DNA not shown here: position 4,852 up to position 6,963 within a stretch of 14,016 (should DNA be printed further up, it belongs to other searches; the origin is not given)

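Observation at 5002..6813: Lipoprotein fusing BamD/YbgF-like TPR repeats to a BtrH_N/DUF4872-like papain-fold domain whose catalytic His appears substituted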

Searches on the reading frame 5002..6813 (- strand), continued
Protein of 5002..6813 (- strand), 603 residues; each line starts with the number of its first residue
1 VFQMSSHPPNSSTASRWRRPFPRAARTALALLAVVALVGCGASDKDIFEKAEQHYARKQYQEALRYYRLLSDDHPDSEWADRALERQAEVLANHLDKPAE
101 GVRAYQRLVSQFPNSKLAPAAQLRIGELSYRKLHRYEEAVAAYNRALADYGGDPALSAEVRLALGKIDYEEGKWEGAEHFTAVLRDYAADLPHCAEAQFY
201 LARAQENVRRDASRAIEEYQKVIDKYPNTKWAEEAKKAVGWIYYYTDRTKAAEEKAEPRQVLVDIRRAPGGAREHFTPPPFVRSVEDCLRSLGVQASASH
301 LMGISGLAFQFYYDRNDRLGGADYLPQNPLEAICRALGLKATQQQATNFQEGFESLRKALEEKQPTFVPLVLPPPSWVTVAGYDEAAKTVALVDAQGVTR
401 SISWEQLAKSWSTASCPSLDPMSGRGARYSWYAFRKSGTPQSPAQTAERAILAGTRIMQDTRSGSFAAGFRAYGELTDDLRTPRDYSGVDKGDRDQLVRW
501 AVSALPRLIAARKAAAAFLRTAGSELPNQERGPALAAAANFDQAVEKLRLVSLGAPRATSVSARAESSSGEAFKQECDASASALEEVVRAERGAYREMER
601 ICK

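Call 75: list_cluster_members(proteins=[P0002, P0010, P0012, P0015, P0016, P0017, P0024, P0027, P0023, P0112])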
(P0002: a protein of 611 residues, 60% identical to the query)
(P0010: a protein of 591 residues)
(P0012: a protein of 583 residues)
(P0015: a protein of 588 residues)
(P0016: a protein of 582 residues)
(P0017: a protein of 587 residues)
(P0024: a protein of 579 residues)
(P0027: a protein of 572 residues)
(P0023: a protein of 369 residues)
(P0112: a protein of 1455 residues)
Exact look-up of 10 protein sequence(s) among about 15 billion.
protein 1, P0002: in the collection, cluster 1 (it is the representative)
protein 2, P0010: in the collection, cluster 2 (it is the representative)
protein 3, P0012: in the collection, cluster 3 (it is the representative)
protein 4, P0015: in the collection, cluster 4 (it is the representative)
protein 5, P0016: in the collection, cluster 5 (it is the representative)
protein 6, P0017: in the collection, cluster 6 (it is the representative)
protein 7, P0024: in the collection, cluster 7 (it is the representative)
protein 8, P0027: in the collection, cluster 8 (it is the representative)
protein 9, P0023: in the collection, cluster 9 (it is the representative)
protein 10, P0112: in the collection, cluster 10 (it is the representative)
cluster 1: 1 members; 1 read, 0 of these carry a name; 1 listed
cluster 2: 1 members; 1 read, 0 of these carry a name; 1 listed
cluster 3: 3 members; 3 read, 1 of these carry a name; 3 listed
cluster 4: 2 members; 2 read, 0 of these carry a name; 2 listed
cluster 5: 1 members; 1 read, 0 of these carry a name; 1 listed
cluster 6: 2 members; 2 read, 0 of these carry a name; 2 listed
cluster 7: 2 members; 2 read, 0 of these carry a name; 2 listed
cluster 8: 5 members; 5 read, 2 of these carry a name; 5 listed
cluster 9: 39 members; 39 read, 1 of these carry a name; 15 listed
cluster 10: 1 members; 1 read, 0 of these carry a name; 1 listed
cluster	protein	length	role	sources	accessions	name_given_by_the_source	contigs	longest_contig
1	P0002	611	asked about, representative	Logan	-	-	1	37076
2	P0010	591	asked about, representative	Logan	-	-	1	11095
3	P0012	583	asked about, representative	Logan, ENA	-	-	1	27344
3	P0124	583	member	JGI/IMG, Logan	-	TolA-binding protein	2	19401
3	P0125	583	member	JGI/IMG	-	-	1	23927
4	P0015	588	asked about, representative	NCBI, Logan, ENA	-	-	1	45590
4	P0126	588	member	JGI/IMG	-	-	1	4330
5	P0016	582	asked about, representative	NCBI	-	-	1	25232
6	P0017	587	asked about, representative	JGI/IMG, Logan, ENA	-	-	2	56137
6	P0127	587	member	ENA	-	-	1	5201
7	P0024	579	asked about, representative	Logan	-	-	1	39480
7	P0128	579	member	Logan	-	-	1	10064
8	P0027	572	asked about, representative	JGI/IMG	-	TolA-binding protein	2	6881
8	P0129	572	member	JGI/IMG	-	TolA-binding protein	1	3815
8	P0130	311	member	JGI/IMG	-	-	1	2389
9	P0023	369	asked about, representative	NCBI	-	-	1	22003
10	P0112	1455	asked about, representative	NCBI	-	-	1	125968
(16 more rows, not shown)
